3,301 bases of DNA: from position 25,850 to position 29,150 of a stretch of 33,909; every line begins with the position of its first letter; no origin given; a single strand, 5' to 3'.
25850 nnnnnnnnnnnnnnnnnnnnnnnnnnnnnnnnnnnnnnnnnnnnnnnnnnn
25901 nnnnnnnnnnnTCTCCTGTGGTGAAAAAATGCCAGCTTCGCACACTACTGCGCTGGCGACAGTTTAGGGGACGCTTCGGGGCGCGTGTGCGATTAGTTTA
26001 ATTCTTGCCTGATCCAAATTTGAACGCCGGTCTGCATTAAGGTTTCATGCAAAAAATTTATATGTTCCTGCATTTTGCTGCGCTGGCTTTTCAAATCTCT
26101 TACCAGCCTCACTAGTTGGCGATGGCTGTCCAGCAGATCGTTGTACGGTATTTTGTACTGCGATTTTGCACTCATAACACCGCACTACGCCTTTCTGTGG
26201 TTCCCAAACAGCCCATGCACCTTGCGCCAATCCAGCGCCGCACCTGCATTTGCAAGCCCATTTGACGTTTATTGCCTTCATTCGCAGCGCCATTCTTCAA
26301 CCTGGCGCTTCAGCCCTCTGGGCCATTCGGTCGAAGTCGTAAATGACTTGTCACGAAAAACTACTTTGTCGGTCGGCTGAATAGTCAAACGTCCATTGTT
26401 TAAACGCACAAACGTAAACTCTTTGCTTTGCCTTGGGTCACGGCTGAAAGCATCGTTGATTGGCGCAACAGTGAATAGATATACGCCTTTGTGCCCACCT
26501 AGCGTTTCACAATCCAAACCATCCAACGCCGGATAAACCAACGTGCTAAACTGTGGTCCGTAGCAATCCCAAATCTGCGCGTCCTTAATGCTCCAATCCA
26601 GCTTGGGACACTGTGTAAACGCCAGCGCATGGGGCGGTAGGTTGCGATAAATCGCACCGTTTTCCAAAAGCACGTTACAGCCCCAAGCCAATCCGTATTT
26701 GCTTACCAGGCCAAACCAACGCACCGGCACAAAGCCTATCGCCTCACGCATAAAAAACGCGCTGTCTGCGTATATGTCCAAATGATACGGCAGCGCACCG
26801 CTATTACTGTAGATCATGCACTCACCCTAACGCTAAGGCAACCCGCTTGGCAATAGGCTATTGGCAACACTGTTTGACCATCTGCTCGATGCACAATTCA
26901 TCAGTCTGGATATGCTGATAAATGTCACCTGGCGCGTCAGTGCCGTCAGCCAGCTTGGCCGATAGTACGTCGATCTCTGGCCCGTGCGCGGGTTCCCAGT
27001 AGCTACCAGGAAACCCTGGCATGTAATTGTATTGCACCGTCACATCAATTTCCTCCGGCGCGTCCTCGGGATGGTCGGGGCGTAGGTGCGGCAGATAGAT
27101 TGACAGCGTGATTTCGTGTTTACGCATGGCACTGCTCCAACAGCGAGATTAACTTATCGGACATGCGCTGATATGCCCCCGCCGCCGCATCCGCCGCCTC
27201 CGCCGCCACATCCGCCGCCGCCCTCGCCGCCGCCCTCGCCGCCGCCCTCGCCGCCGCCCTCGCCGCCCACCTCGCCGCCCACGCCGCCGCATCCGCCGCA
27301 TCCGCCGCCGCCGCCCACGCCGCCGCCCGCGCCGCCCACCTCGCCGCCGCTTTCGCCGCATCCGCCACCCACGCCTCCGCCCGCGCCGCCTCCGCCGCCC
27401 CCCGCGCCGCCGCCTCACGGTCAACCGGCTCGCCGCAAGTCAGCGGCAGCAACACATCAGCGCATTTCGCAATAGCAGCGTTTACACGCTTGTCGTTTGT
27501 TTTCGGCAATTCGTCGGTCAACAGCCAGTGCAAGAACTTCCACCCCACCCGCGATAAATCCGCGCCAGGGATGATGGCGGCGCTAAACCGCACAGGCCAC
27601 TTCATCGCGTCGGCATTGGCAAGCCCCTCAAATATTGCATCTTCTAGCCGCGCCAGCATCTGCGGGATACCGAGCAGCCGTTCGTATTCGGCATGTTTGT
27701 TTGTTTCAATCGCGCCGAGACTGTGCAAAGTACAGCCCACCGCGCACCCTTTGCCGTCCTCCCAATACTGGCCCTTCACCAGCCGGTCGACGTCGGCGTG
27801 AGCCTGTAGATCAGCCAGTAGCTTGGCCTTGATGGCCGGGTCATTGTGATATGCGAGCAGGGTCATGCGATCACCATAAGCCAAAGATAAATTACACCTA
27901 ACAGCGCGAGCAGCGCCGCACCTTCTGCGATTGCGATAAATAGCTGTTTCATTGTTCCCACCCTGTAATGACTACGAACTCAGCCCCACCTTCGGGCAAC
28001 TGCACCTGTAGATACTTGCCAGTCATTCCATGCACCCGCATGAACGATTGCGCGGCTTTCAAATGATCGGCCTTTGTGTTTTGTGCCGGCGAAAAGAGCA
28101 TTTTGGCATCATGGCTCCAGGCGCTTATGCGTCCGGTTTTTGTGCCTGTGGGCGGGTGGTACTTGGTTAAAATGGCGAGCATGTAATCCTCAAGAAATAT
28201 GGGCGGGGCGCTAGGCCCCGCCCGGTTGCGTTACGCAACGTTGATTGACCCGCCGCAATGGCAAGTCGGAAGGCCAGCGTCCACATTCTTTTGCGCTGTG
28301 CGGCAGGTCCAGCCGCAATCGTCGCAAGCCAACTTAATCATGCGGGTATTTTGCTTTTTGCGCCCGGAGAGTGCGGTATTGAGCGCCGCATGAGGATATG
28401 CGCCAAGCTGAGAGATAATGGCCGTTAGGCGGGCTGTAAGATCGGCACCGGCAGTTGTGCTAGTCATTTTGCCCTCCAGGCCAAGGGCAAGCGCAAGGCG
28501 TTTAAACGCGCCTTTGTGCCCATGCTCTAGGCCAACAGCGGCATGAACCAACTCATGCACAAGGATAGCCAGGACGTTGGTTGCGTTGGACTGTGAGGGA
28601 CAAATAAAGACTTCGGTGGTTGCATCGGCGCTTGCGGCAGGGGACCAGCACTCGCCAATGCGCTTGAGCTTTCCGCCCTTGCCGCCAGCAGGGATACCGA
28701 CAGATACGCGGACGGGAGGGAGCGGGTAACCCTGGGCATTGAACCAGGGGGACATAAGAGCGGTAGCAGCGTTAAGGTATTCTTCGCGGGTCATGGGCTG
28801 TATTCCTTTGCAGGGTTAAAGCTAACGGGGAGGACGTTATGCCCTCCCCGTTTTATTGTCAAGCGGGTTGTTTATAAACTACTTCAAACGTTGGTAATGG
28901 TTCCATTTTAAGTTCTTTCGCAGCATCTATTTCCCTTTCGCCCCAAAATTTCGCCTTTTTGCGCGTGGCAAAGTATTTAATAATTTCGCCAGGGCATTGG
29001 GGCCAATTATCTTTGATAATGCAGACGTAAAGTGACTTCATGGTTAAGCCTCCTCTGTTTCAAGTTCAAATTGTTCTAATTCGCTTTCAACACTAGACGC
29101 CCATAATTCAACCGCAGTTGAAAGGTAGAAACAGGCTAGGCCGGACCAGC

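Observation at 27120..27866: Protein with an Ala/Arg/Trp repeat domain built on GCC-periodic DNA, including four perfect 12-bp tandem copies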

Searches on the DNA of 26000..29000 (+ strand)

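Call 9: search_dna_similar(query=window:26000-29000:+, collection=phages, mode=near)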
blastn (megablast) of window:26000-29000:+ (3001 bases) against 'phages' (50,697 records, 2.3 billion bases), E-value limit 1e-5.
No match.

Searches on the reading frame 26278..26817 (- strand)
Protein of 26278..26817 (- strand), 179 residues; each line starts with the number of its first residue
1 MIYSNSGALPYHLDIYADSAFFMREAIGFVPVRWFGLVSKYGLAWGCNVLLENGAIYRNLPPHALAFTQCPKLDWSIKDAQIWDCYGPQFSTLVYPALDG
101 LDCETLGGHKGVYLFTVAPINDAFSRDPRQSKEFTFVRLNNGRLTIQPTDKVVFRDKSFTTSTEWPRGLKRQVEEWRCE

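Call 17: search_protein_families(library=phrogs, proteins=[window:26278-26817:-], max_evalue=0.01)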
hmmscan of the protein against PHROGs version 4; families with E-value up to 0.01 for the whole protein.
window:26278-26817:- (179 aa): 1 family
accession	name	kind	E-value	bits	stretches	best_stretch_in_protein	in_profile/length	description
phrog_3704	-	moron, auxiliary metabolic gene and host takeover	2.8e-18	67.1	1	26-178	27-192/223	ferredoxin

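Call 45: search_protein_families(library=pfam, proteins=[window:26278-26817:-], max_evalue=0.01)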
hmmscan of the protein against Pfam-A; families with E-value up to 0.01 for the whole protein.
window:26278-26817:- (179 aa): 0 families

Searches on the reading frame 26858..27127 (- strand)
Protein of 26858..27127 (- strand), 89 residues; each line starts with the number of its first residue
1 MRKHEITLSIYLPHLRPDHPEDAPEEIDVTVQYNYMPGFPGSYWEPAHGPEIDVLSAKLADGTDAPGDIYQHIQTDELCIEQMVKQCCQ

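Call 17: search_protein_families(library=phrogs, proteins=[window:26858-27127:-], max_evalue=0.01)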
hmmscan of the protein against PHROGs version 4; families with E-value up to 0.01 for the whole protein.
window:26858-27127:- (89 aa): 0 families

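Call 45: search_protein_families(library=pfam, proteins=[window:26858-27127:-], max_evalue=0.01)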
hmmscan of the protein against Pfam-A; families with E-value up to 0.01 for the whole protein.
window:26858-27127:- (89 aa): 0 families

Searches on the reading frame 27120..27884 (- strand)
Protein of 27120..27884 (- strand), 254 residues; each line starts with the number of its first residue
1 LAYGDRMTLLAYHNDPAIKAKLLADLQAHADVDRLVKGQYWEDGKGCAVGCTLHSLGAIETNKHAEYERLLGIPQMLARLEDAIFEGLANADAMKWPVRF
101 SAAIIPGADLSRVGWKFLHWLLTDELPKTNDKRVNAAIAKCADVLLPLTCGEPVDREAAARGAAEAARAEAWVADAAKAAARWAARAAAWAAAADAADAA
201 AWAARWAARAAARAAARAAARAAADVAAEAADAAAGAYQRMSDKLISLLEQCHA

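Call 5: search_protein_families(library=pfam, proteins=[window:27120-27866:-], max_evalue=1)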
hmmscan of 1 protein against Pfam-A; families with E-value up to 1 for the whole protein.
window:27120-27866:- (248 aa): 1 family
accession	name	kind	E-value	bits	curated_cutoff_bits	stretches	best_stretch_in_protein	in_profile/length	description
PF23096.1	HEAT_PSME4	-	0.28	10.7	20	1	50-124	197-268/284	Proteasome activator complex subunit 4-like, HEAT repeat-like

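Call 6: search_protein_families(library=phrogs, proteins=[window:27120-27866:-], max_evalue=1)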
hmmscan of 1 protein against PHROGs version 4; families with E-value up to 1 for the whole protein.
window:27120-27866:- (248 aa): 0 families

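Call 25: search_solved_structures(query=A1, max_evalue=1)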
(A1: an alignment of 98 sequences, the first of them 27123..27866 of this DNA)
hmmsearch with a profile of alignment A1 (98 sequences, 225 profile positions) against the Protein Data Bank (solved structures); distinct sequences matched with E-value up to 1: 5.
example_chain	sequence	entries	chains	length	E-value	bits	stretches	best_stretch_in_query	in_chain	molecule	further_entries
3rxz_A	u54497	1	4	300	0.57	13.1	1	35-102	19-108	Polysaccharide deacetylase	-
9bh5_CW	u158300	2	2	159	0.61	13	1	103-197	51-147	Large ribosomal subunit protein eL24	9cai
7pzy_7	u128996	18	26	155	0.72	12.8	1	100-195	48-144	Ribosomal 60S subunit protein L24A | 60S ribosomal protein L24-A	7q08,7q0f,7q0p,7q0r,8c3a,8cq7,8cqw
9axt_Bi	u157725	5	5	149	0.87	12.5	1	100-189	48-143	Large ribosomal subunit protein eL24B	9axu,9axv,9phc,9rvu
7olc_LW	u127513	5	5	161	0.92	12.5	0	100-190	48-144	60S ribosomal protein L24-like protein | eL24 | 60S ribosomal protein L24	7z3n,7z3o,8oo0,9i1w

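Call 29: predict_structure(alignment_id=A1)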
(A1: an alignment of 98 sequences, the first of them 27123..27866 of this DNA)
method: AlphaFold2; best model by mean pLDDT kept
length: 248 residues; sequences in the alignment: 98
mean_pLDDT: 80.4   pTM: 0.70
mean pLDDT of the five models: 80.4, 77.8, 76.6, 76.1, 76.0
residues with pLDDT >= 90: 65; 70-90: 138; 50-70: 41; < 50: 4
segments of 3 or more residues with pLDDT < 50: none
pLDDT, mean of each block of 10 residues (from residue 1): 82 92 81 56 53 66 86 91 89 95 93 84 82 85 86 79 75 75 63 72 80 82 82 94 89
secondary structure, 60 per line:
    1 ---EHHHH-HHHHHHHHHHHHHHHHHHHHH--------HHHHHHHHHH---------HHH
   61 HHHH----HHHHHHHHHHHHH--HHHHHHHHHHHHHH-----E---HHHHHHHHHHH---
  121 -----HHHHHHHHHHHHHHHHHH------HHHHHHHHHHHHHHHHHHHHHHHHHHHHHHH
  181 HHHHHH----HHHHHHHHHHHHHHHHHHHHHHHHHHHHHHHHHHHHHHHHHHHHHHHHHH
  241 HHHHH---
elements in order: H5-8 H10-30 H39-48 H58-64 H69-81 H84-97 H107-117 H126-143 H150-186 H191-245

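Call 32: fold_search(model_id=the predicted structure, library=pdb)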
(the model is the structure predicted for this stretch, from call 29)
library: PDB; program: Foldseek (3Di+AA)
matches with E <= 10: 5; with E <= 0.001: 0
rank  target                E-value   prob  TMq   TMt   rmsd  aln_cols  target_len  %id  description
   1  2fp2_A                5.0e+00  0.03  0.16  0.22  14.5       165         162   16  Secreted Chorismate Mutase from Mycobacterium tuberculosis (released 2006-03-28)
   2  4umk_D                6.1e+00  0.04  0.17  0.20  12.5       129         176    7  The complex of Spo0J and parS DNA in chromosomal partition system (released 2015-05-13)
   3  1vz0_C                7.9e+00  0.04  0.15  0.19  10.2        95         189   13  Chromosome segregation protein Spo0J from Thermus thermophilus (released 2004-07-19)
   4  8vej_B                8.3e+00  0.02  0.12  0.12  16.6       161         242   13  De novo designed cholic acid binder: CHD_buttress (released 2024-07-17)
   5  1vz0_B                9.7e+00  0.02  0.14  0.17  12.4       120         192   12  Chromosome segregation protein Spo0J from Thermus thermophilus (released 2004-07-19)

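Call 33: fold_search(model_id=the predicted structure, library=viral)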
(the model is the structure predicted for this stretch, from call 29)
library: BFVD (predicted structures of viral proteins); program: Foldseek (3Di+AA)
matches with E <= 10: 6; with E <= 0.001: 1
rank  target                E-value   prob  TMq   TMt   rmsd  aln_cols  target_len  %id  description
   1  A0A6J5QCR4            1.2e-08  1.00  0.51  0.51   9.8       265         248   35  Uncharacterized protein [uncultured Caudovirales phage]
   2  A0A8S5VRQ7            3.2e+00  0.04  0.15  0.20  14.3       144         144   15  (no name in the UniProt tables at hand)
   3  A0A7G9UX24            3.4e+00  0.03  0.13  0.09  15.5       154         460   11  (no name in the UniProt tables at hand)
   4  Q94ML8                6.6e+00  0.02  0.11  0.14  16.0       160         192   11  Nucleocapsid protein P8 [Pseudomonas phage phi12]
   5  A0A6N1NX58            6.9e+00  0.02  0.13  0.18  15.9       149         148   13  HEAT repeat domain-containing protein [Tupanvirus soda lake]
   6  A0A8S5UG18            7.3e+00  0.03  0.14  0.14  18.5       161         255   10  Uncharacterized protein [Myoviridae sp. ctshb19]

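Call 36: find_related_loci(query=A1, collection=viral_contigs, flank=5000)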
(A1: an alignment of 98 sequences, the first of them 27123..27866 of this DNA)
Query A1 (248 aa) in viral_contigs; peptide patterns used: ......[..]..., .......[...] (x = any residue, [..] = any of these).
471 stretches matched a pattern; 435 encode a relative of the query (tblastn E <= 1e-3); the best 80 are kept; 80 distinct loci.
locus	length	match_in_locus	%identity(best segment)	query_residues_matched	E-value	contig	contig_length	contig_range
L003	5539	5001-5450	80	2-150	3e-76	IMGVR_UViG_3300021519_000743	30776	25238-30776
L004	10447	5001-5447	79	2-149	5e-76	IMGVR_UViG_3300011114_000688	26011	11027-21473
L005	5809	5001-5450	78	2-150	1e-75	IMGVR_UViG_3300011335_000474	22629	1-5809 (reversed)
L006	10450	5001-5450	78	2-150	1e-75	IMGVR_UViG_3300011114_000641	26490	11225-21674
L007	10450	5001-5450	77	2-150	1e-74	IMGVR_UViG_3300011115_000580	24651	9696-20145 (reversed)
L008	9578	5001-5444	78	2-148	4e-74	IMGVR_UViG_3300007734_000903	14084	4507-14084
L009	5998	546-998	75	2-150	3e-73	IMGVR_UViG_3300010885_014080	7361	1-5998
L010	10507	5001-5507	62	1-161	4e-62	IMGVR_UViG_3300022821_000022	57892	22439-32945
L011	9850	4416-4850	66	2-150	5e-60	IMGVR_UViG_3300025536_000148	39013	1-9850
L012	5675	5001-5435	62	3-153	1e-59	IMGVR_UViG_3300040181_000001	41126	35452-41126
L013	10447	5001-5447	60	1-153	2e-58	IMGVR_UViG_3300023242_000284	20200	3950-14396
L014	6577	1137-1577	63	3-153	2e-58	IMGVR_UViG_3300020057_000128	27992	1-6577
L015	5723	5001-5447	60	1-153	4e-58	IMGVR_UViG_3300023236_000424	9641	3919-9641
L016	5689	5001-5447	60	1-153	2e-58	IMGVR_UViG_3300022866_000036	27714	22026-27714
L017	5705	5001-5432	63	2-149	8e-58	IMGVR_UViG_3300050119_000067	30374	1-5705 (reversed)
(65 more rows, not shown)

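Call 39: search_protein_families(library=pfam, alignment_id=A1, max_evalue=0.01)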
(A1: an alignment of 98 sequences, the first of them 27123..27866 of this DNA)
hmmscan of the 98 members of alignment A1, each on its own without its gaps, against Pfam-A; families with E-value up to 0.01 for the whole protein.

A. member 1, window:27123-27866:- (248 aa): 0 families

B. families by the number of members that match (of 98 scanned): 1 family
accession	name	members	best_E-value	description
PF24886.1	DUF7740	1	0.0032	Domain of unknown function (DUF7740)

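Call 61: find_encoding_contigs(protein=window:27120-27866:-, flank=3000, max_places=6)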
Protein window:27120-27866:- (248 aa): no gene with exactly this product is on record in the collection.

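Call 62: find_encoding_contigs(protein=window:27120-27884:-, flank=3000, max_places=6)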
Protein window:27120-27884:- (254 aa): no gene with exactly this product is on record in the collection.

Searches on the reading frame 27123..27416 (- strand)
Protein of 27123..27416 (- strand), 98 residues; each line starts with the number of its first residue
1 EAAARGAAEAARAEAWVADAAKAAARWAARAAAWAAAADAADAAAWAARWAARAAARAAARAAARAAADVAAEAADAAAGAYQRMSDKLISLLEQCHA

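Call 58: search_solved_structures(query=window:27123-27416:-, max_evalue=10)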
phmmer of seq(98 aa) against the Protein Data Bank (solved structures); distinct sequences matched with E-value up to 10: 2.
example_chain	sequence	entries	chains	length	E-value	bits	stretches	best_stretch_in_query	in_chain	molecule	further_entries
7mcc_A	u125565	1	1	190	0.24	15.2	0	46-87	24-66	AI-designed TIM-barrel F2C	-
7smj_A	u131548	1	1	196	0.42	14.4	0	45-87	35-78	AI-designed TIM-barrel F2N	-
